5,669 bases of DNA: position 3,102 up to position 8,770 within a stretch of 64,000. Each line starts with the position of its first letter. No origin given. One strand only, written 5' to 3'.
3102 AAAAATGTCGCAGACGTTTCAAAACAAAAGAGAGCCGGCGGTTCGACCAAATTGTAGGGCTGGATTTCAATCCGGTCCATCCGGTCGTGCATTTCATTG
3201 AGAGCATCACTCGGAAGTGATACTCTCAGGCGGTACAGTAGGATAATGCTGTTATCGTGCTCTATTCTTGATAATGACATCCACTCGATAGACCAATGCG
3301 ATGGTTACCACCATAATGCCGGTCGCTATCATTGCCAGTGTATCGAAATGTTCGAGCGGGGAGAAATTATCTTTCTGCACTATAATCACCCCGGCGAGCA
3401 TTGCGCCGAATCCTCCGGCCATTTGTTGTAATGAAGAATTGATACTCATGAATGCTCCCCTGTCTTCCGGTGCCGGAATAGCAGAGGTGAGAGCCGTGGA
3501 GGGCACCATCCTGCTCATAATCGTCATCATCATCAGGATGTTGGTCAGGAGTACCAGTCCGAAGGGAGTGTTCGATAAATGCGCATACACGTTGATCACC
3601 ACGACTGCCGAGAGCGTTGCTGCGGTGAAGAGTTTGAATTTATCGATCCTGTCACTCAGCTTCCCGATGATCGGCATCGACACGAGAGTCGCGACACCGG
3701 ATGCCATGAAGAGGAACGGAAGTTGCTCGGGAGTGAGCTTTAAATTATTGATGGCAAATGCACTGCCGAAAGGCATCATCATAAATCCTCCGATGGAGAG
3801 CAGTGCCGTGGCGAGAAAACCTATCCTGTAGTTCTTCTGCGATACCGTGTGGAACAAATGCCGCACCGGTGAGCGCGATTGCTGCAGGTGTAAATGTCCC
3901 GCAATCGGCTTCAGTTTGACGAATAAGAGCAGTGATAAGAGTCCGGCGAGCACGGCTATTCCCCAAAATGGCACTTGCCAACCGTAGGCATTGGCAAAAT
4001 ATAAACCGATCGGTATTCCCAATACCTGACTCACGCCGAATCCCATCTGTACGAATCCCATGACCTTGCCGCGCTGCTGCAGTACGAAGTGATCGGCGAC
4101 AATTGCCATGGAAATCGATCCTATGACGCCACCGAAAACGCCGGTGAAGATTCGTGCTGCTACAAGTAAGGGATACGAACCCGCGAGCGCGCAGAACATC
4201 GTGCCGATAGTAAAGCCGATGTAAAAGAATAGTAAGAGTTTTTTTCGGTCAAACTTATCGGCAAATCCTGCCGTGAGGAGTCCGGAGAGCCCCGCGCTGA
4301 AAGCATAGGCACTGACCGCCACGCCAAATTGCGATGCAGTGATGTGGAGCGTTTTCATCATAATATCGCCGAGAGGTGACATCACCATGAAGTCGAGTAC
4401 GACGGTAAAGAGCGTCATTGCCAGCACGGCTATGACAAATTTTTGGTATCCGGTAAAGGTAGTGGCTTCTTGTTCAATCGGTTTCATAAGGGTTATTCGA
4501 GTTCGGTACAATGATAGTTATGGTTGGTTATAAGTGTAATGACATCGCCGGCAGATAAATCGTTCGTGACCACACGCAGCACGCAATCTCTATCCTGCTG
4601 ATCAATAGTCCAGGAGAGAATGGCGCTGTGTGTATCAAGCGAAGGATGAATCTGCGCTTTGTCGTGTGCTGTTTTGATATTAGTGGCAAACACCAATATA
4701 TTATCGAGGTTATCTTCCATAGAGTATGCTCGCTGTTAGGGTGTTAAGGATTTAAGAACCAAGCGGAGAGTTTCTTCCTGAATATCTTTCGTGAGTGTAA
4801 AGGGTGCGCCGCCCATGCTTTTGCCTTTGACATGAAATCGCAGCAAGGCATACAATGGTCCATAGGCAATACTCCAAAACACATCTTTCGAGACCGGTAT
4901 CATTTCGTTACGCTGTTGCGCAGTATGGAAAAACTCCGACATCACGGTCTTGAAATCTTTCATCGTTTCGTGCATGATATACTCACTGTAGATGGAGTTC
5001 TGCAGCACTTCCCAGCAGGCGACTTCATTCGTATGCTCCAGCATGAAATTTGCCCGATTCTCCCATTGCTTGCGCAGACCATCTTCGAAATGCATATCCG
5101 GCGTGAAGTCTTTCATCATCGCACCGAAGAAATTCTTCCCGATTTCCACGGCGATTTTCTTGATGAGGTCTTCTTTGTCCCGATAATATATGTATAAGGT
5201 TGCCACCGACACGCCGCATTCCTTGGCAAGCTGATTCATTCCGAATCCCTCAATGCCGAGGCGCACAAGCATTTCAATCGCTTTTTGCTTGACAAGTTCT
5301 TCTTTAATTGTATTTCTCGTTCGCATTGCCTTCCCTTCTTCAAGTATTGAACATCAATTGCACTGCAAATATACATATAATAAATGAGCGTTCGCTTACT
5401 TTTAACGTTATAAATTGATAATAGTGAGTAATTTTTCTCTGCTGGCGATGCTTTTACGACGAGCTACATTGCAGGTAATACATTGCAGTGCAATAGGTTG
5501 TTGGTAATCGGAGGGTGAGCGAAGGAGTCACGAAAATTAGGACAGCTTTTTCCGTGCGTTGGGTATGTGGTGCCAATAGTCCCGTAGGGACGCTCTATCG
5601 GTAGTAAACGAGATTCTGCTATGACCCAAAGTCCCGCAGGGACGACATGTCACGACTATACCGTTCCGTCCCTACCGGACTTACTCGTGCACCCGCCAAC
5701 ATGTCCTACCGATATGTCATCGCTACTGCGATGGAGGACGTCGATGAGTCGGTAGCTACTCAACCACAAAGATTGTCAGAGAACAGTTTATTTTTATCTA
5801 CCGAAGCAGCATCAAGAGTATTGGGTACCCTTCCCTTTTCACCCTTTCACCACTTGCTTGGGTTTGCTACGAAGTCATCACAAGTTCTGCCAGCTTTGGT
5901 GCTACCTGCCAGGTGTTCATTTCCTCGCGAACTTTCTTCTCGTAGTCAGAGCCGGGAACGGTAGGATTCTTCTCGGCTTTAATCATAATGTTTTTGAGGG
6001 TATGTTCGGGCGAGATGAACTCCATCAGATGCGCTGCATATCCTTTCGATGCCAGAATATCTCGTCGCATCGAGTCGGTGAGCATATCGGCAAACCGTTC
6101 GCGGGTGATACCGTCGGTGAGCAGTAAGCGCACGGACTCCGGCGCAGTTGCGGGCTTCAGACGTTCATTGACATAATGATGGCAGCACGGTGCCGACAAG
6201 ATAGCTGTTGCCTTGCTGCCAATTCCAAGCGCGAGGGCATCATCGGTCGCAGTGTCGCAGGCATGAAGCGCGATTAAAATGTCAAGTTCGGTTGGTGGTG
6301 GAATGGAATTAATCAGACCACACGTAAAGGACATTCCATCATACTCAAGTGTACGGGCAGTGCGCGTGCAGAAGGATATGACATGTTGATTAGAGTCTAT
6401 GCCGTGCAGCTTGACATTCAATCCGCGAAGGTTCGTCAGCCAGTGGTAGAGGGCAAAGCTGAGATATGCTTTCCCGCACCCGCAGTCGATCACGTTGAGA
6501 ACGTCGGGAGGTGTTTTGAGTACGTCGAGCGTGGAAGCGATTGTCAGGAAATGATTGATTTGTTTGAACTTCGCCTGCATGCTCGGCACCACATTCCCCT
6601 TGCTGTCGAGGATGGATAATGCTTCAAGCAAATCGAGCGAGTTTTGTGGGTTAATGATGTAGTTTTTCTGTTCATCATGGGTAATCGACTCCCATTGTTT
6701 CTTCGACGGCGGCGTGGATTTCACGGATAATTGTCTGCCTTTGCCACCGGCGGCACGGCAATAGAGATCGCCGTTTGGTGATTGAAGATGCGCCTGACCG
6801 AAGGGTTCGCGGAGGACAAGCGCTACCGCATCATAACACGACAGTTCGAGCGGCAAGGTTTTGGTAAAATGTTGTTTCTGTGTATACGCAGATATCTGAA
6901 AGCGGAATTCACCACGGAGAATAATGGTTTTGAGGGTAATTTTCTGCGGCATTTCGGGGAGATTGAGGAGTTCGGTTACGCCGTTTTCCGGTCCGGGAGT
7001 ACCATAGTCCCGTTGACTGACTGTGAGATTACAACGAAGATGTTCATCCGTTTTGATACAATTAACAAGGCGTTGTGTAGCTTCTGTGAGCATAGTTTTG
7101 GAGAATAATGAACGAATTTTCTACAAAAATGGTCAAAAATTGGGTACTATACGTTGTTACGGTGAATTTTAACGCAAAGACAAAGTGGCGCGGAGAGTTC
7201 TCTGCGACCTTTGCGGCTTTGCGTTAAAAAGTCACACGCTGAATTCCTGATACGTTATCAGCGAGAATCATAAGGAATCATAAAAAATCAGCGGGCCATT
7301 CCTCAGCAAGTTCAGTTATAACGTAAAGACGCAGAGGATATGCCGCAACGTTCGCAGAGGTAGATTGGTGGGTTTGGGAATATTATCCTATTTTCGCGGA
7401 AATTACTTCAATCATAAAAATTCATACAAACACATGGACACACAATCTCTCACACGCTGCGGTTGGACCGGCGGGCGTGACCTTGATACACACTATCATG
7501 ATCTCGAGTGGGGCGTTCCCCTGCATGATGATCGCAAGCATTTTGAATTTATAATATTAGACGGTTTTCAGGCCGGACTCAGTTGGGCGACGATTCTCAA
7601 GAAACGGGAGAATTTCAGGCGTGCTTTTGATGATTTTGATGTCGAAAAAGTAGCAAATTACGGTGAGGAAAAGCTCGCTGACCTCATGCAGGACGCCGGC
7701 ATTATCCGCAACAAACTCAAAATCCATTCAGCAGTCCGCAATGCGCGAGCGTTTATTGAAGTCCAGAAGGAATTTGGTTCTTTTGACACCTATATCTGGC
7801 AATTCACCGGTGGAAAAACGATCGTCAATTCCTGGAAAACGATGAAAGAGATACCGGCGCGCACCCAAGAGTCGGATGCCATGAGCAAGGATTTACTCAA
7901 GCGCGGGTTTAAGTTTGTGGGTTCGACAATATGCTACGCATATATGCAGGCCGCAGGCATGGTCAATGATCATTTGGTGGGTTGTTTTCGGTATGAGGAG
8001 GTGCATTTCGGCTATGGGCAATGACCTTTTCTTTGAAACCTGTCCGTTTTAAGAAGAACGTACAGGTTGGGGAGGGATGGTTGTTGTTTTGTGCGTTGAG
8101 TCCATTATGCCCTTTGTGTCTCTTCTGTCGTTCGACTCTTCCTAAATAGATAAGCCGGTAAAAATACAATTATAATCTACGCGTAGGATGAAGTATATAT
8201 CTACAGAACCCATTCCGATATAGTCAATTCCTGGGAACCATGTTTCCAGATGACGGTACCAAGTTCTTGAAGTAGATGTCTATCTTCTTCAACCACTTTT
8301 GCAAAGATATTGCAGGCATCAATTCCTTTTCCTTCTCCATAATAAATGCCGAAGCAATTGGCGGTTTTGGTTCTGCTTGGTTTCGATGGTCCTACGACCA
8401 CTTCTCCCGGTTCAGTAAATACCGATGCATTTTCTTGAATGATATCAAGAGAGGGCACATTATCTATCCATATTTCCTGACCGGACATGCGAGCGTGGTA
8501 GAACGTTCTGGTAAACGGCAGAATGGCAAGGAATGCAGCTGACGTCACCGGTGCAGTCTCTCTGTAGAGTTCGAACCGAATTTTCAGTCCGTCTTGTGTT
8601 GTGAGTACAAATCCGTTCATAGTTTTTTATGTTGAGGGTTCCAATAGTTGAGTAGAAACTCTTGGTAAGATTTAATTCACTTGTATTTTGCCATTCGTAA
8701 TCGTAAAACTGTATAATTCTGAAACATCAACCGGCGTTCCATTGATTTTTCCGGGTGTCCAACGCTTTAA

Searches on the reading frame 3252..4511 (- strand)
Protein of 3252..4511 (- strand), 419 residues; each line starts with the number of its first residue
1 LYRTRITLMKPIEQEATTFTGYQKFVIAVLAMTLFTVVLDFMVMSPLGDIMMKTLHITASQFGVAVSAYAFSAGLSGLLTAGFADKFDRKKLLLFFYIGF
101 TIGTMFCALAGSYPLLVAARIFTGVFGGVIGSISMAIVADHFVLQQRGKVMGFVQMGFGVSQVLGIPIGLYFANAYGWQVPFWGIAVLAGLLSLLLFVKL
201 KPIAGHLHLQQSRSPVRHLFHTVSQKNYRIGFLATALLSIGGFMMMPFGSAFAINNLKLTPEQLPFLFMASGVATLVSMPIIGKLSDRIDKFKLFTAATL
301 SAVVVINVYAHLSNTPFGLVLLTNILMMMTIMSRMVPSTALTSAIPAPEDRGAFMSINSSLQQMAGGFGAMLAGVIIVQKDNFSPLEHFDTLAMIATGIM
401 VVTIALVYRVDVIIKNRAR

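Call 29: search_protein_families(library=pfam, proteins=[window:3252-4511:-], max_evalue=0.01)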
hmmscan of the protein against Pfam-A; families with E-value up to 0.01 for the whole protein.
window:3252-4511:- (419 aa): 2 families
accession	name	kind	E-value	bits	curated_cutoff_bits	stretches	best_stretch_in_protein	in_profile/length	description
PF07690.21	MFS_1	-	1.1e-58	199.2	33.4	2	31-370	2-347/347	Major Facilitator Superfamily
PF00083.30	Sugar_tr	-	2.2e-10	40.4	22.3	1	20-197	12-189/452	Sugar (and other) transporter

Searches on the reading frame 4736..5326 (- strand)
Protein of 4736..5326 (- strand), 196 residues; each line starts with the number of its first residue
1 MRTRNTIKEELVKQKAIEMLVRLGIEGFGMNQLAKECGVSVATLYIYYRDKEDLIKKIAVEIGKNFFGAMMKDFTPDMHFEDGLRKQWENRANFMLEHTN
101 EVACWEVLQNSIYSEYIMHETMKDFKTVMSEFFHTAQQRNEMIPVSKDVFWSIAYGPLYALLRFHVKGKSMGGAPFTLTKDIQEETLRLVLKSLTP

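Call 29: search_protein_families(library=pfam, proteins=[window:4736-5326:-], max_evalue=0.01)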
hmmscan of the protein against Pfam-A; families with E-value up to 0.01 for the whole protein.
window:4736-5326:- (196 aa): 5 families
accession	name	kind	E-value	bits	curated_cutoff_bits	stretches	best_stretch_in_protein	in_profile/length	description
PF00440.29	TetR_N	-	6.3e-10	39.1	24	1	16-56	5-45/47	Bacterial regulatory proteins, tetR family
PF13022.12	HTH_Tnp_1_2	-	5e-05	23.8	27.9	1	13-56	12-54/122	Helix-turn-helix of insertion element transposase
PF16295.10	TetR_C_10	-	0.00023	21.9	28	1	65-168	7-110/132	Tetracyclin repressor-like, C-terminal domain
PF22604.1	TetR_HI_0893_C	-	0.00029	21.6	27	1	85-169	7-92/112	Tetracyclin repressor-like HI_0893, C-terminal domain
PF02796.21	HTH_7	-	0.0011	19.5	23.8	1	14-49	8-43/45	Helix-turn-helix domain of resolvase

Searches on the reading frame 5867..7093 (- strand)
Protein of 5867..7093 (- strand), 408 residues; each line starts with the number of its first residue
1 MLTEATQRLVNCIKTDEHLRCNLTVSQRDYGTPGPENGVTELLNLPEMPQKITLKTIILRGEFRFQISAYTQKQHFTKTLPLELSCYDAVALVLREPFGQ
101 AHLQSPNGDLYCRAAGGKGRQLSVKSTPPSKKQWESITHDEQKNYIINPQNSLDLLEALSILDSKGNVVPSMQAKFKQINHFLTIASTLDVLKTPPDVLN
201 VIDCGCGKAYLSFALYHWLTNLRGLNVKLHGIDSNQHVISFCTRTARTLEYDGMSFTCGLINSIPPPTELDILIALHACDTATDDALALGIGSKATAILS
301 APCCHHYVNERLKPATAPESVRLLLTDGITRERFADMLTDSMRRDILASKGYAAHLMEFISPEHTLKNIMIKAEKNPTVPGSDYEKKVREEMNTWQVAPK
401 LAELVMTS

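Call 29: search_protein_families(library=pfam, proteins=[window:5867-7093:-], max_evalue=0.01)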
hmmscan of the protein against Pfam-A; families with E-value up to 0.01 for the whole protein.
window:5867-7093:- (408 aa): 4 families
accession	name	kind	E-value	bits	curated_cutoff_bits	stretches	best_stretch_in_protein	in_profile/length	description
PF13679.12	Methyltransf_32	-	2e-35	122.3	27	1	175-310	2-142/143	Methyltransferase domain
PF13847.12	Methyltransf_31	-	3.7e-12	46.6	27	1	199-290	5-95/145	Methyltransferase domain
PF05206.20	TRM13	-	4e-05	23.7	26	0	272-311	100-146/257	Methyltransferase TRM13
PF13649.12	Methyltransf_25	-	0.00012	23.1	27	1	201-282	1-77/97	Methyltransferase domain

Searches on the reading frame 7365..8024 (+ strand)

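Call 29: search_protein_families(library=pfam, proteins=[window:7365-8024:+], max_evalue=0.01)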
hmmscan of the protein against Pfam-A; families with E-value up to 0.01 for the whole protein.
window:7365-8024:+ (219 aa): 3 families
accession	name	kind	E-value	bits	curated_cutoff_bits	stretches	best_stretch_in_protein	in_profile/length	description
PF03352.18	Adenine_glyco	-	2.1e-83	279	25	1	34-209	1-176/177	Methyladenine glycosylase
PF00730.31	HhH-GPD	-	0.00014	22.6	26.2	1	72-167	9-102/108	HhH-GPD superfamily base excision DNA repair protein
PF14651.12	Lipocalin_7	-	0.0034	17.8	25.4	1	107-207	18-112/128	Lipocalin / cytosolic fatty-acid binding protein family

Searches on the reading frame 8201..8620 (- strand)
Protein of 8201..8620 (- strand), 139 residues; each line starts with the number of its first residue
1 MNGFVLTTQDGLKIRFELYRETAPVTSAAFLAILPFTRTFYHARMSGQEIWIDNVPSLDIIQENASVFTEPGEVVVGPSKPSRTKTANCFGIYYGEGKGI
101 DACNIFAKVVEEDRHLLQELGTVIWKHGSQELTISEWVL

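Call 14: search_protein_families(library=pfam, proteins=[window:8201-8620:-], max_evalue=0.01)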
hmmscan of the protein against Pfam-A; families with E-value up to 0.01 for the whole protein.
window:8201-8620:- (139 aa): 1 family
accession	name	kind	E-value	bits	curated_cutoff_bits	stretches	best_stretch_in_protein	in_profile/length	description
PF12903.12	DUF3830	-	6.8e-15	55.7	26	1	9-135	5-142/143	Protein of unknown function (DUF3830)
